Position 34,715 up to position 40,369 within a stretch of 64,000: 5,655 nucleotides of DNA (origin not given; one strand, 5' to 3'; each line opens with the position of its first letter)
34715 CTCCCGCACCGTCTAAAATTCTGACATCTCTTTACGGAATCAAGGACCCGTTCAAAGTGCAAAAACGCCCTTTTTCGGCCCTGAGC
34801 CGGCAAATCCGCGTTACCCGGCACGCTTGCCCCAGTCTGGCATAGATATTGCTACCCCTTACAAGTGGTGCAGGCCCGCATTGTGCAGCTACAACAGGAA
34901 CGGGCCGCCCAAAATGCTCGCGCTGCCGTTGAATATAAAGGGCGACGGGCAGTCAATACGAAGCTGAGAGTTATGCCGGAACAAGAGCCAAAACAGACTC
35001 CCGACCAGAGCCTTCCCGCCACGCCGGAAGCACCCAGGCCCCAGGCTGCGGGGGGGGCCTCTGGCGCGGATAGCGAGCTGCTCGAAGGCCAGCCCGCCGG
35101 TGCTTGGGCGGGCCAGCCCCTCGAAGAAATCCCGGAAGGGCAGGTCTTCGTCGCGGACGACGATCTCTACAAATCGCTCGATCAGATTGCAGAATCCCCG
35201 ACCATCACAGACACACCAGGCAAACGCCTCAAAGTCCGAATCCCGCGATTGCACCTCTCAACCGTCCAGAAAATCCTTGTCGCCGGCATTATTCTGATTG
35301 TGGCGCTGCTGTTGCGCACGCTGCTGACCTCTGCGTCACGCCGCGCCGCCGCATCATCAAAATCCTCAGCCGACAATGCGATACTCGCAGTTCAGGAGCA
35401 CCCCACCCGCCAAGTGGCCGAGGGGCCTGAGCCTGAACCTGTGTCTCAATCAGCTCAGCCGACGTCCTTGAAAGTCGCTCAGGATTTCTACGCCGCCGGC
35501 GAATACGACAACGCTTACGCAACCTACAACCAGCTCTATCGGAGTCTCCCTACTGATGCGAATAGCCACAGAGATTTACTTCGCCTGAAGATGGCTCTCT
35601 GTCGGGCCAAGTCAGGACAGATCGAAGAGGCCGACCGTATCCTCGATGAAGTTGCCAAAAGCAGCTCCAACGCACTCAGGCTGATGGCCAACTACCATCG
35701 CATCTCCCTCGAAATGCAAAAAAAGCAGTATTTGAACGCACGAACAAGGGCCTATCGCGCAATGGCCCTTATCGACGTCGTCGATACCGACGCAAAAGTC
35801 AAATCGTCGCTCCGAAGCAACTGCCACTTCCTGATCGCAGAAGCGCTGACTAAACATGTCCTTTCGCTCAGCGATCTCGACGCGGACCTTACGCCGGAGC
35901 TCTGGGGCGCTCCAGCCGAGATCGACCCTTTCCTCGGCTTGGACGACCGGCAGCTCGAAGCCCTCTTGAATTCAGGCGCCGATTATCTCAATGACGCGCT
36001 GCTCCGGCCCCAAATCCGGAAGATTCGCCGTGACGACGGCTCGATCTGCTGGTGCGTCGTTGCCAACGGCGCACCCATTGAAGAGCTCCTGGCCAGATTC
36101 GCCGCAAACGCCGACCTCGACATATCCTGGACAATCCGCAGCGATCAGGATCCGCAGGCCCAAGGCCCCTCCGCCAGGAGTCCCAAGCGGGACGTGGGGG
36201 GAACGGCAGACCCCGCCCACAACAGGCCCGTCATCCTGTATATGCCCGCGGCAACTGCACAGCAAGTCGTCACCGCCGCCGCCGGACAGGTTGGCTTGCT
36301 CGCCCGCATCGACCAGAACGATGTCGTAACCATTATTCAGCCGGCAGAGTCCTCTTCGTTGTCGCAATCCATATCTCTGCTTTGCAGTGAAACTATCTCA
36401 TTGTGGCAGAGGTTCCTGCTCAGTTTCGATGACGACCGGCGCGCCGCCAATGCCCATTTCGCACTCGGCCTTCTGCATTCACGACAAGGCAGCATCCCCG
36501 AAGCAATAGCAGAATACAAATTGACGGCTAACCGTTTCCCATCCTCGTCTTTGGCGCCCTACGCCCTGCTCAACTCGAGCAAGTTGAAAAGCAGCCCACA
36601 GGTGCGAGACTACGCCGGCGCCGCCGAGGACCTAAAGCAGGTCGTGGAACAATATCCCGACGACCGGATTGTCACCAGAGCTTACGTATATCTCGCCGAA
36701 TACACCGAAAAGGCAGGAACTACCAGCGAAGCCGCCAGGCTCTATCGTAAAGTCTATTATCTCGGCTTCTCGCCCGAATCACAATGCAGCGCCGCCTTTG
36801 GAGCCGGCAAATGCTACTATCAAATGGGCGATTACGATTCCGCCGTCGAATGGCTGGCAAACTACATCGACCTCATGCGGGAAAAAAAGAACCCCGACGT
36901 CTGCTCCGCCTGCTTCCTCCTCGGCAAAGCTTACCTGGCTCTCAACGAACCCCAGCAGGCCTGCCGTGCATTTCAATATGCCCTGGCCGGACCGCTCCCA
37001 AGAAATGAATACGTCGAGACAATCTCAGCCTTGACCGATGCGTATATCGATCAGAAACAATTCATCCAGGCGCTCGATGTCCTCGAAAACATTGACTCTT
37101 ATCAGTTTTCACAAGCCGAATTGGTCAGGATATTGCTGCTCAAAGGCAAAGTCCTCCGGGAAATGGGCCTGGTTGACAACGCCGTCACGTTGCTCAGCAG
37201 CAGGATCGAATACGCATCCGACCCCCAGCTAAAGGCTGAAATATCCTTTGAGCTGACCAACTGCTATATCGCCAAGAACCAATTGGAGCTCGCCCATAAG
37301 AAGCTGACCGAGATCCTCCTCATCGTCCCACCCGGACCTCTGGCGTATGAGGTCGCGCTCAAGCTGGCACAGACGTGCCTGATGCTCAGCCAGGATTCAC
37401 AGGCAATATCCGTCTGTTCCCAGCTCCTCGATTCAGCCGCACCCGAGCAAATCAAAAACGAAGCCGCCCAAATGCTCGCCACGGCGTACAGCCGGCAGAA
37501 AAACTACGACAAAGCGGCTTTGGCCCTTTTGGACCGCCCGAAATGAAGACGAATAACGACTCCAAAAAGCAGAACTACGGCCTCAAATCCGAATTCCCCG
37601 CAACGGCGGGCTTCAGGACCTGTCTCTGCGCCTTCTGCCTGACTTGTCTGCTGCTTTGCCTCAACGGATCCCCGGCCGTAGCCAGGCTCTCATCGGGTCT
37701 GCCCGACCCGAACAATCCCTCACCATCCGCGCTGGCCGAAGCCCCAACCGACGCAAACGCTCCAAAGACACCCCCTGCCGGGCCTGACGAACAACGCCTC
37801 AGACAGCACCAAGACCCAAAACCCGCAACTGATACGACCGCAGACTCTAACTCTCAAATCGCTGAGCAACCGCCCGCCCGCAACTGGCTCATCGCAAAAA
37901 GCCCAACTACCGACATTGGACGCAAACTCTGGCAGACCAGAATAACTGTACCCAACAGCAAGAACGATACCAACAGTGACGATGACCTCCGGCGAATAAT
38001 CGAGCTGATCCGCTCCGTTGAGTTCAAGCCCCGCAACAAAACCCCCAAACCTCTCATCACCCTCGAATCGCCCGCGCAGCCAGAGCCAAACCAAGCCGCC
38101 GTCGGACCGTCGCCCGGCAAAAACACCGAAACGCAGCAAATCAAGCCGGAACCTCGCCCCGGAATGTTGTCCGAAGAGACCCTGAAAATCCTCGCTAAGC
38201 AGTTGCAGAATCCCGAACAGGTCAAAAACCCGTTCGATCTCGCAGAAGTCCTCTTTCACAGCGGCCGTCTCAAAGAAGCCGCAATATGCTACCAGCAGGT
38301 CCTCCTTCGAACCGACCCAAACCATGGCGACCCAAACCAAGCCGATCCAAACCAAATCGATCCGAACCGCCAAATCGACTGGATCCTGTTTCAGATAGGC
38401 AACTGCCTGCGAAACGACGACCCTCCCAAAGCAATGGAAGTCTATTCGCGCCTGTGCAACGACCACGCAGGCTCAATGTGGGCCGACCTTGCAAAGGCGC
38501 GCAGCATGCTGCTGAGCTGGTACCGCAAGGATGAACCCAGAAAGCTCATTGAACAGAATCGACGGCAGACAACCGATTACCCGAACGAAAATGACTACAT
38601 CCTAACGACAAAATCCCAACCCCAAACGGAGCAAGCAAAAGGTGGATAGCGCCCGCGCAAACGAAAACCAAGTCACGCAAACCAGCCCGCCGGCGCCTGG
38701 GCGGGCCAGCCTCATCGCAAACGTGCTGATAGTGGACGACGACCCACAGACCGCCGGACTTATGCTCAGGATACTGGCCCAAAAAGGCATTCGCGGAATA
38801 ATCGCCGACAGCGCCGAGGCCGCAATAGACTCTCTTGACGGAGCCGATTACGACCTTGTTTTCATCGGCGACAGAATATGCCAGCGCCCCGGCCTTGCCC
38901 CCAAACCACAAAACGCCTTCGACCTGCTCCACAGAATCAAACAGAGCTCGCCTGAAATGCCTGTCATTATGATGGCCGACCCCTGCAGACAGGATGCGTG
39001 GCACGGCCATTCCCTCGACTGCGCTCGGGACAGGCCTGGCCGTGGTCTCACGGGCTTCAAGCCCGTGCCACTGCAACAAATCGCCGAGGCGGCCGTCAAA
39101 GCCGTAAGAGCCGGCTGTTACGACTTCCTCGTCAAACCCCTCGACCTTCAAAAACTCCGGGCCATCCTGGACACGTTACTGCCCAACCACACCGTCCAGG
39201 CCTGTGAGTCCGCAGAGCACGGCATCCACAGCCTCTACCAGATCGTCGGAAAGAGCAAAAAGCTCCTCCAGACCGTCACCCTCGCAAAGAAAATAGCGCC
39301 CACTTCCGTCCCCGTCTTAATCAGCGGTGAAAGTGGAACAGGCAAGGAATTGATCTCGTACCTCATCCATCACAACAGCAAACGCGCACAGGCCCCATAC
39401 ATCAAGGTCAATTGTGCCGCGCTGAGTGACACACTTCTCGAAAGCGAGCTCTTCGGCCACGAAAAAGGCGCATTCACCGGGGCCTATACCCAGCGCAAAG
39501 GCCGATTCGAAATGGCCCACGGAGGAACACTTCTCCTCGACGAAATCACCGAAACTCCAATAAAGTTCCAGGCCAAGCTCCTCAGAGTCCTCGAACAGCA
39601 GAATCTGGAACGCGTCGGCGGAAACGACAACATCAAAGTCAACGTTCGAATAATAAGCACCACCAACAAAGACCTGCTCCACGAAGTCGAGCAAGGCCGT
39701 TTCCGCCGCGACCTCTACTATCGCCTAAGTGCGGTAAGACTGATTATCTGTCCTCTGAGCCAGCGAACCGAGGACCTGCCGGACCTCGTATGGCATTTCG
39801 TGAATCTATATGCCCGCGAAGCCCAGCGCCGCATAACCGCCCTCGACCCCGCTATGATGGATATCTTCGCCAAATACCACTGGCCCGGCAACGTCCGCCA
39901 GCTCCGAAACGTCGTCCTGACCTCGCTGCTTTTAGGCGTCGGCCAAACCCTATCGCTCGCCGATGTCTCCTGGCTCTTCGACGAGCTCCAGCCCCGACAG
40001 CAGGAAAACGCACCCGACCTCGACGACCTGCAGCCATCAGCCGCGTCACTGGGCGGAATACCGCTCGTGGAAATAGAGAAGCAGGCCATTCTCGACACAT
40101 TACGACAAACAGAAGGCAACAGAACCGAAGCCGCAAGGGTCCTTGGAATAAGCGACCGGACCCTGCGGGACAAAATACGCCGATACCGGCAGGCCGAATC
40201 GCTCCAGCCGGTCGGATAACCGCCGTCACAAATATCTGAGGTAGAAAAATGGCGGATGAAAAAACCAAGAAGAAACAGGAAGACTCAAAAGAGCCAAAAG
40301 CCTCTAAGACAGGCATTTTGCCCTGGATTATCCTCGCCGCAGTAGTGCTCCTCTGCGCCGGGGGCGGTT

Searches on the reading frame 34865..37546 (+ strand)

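Call 11: search_protein_families(library=pfam, proteins=[window:34865-37546:+], max_evalue=0.0001)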
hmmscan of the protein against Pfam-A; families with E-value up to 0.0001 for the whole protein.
window:34865-37546:+ (893 aa): 12 families
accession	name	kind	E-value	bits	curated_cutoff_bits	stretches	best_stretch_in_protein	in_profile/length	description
PF14559.12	TPR_19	-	3.4e-16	59.8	25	0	209-268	2-56/68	Tetratricopeptide repeat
PF13174.12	TPR_6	-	1e-12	48.2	26.3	0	643-662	2-21/33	Tetratricopeptide repeat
PF07719.23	TPR_2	-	1.7e-12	46.8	27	0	682-708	3-29/34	Tetratricopeptide repeat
PF13432.12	TPR_16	-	2.4e-12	47.5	32.7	0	514-557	20-60/65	Tetratricopeptide repeat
PF13428.12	TPR_14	-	1.5e-11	44.2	23.5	0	204-240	7-43/44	Tetratricopeptide repeat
PF13424.12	TPR_12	-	4e-10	40.2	30.1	1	644-708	6-73/77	Tetratricopeptide repeat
PF12895.13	ANAPC3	-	1.5e-07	32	27.2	1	621-703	6-79/82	Anaphase-promoting complex, cyclosome, subunit 3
PF13176.12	TPR_7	-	2.9e-07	30.5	27.9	0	682-708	1-27/36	Tetratricopeptide repeat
PF13371.12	TPR_9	-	1.2e-05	25.6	35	0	579-606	41-68/73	Tetratricopeptide repeat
PF13181.12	TPR_8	-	1.3e-05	25.4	25.7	0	645-666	5-26/34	Tetratricopeptide repeat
PF17874.7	TPR_MalT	-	3e-05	23.9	45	0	643-889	42-304/336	MalT-like TPR region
PF23914.1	TPR_CcmH_CycH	-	8.5e-05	22.9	42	0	828-885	84-141/158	Cytochrome c-type biogenesis protein H TPR domain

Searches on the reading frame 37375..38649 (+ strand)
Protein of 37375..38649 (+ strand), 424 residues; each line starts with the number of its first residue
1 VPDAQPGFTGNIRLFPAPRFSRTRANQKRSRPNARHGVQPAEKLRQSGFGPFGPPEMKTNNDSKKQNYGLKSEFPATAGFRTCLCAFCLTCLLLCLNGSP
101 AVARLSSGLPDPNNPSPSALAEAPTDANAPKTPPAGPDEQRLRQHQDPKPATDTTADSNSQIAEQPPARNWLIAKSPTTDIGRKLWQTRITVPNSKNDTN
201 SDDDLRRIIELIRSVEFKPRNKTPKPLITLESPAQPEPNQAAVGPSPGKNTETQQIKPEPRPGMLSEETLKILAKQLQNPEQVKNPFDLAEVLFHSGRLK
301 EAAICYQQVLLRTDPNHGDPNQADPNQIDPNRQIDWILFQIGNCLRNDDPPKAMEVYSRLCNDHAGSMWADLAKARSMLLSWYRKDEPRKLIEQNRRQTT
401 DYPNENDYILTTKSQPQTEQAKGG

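Call 97: search_protein_families(library=pfam, proteins=[window:37375-38649:+], max_evalue=0.001)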
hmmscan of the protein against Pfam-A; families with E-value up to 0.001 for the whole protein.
window:37375-38649:+ (424 aa): 1 family
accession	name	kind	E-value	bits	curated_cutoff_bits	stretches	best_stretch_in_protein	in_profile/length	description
PF13428.12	TPR_14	-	0.00017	22.4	23.5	0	344-376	11-43/44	Tetratricopeptide repeat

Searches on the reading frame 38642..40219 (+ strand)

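Call 11: search_protein_families(library=pfam, proteins=[window:38642-40219:+], max_evalue=0.0001)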
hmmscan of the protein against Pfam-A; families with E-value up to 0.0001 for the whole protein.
window:38642-40219:+ (525 aa): 7 families
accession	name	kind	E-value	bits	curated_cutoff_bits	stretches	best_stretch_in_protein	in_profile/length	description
PF00158.32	Sigma54_activat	-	5.7e-69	231.6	20.2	1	201-367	1-167/168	Sigma-54 interaction domain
PF14532.12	Sigma54_activ_2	-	2.4e-19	70.4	25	1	202-372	1-138/138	Sigma-54 interaction domain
PF25601.1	AAA_lid_14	-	7.6e-19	67.8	27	1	374-456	2-84/87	AAA+ ATPase lid domain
PF02954.25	HTH_8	-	2.8e-13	49.8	22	1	476-515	3-42/42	Bacterial regulatory protein, Fis family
PF00072.30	Response_reg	-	1.7e-11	44.7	30.2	1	28-112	1-77/111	Response regulator receiver domain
PF07728.20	AAA_5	-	3.6e-06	27.5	22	1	224-343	1-123/139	AAA domain (dynein-related subfamily)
PF13518.12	HTH_28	-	4.9e-05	23.8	25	0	480-521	2-44/52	Helix-turn-helix domain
